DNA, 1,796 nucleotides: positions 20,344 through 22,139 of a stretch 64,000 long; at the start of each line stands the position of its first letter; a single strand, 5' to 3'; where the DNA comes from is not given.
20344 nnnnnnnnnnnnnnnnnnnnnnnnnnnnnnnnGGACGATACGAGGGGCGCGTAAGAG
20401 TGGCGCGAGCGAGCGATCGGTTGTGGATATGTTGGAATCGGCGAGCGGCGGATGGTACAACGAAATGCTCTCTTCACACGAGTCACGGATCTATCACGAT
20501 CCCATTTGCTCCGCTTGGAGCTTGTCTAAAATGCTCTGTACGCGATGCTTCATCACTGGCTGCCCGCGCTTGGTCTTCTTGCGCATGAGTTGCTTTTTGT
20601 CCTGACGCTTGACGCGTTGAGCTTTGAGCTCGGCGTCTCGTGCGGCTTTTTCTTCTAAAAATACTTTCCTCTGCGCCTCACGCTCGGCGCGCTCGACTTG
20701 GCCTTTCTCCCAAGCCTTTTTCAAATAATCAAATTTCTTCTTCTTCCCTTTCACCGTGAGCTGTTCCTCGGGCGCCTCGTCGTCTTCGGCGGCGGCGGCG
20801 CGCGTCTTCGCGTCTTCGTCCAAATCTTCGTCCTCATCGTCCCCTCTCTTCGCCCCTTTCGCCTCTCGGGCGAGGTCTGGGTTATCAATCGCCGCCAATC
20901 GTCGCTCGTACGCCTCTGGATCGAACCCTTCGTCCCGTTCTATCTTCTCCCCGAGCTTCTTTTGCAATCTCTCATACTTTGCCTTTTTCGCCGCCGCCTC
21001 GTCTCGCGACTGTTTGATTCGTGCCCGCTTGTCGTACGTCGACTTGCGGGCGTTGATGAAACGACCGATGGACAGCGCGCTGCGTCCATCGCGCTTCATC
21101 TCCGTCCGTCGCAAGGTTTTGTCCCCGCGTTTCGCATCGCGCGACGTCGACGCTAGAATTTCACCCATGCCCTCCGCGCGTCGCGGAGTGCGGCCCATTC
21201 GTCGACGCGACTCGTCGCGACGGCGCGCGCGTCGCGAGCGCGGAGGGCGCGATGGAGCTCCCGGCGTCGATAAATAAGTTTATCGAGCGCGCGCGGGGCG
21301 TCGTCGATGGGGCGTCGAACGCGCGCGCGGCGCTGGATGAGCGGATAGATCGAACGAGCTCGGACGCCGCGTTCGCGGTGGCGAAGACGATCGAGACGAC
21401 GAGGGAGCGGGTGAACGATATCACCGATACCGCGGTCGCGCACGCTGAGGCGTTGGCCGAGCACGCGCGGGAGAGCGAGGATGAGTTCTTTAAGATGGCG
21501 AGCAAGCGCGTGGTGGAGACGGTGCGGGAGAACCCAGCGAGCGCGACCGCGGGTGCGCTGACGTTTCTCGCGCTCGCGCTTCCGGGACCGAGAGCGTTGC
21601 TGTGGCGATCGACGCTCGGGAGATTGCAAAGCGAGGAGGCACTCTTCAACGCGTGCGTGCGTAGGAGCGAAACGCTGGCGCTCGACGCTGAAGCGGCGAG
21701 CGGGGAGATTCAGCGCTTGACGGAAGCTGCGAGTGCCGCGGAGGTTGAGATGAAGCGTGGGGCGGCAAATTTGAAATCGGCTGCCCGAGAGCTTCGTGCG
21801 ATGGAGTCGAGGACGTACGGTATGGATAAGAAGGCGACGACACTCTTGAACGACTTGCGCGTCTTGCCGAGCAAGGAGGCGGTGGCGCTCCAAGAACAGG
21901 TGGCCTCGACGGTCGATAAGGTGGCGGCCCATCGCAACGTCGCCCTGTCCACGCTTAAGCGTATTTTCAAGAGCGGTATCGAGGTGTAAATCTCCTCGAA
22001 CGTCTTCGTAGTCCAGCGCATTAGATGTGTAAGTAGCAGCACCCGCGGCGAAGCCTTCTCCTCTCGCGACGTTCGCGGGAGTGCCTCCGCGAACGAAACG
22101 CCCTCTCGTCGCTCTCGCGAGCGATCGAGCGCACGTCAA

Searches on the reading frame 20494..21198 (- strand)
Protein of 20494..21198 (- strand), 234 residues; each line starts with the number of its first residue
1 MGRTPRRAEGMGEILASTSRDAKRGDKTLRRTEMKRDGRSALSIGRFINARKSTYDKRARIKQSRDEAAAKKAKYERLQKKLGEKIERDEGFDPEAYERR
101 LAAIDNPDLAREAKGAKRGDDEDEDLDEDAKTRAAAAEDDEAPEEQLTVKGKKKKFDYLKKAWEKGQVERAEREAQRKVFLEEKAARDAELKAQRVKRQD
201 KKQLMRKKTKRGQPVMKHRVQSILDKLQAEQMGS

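Call 11: search_protein_families(library=pfam, max_evalue=0.01, proteins=[window:20494-21198:-])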
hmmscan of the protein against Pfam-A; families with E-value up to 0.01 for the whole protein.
window:20494-21198:- (234 aa): 1 family
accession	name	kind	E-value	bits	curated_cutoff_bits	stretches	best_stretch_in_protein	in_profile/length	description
PF08524.16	rRNA_processing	-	5.5e-10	39.9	23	1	124-229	39-143/144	rRNA processing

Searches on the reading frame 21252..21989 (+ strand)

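Call 11: search_protein_families(library=pfam, max_evalue=0.01, proteins=[window:21252-21989:+])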
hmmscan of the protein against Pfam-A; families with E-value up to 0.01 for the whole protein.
window:21252-21989:+ (245 aa): 1 family
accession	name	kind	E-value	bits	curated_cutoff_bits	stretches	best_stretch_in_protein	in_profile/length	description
PF24970.1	ARM_RUK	-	0.0096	15.8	27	0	39-106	97-162/244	RUNKEL ARM-repeat domain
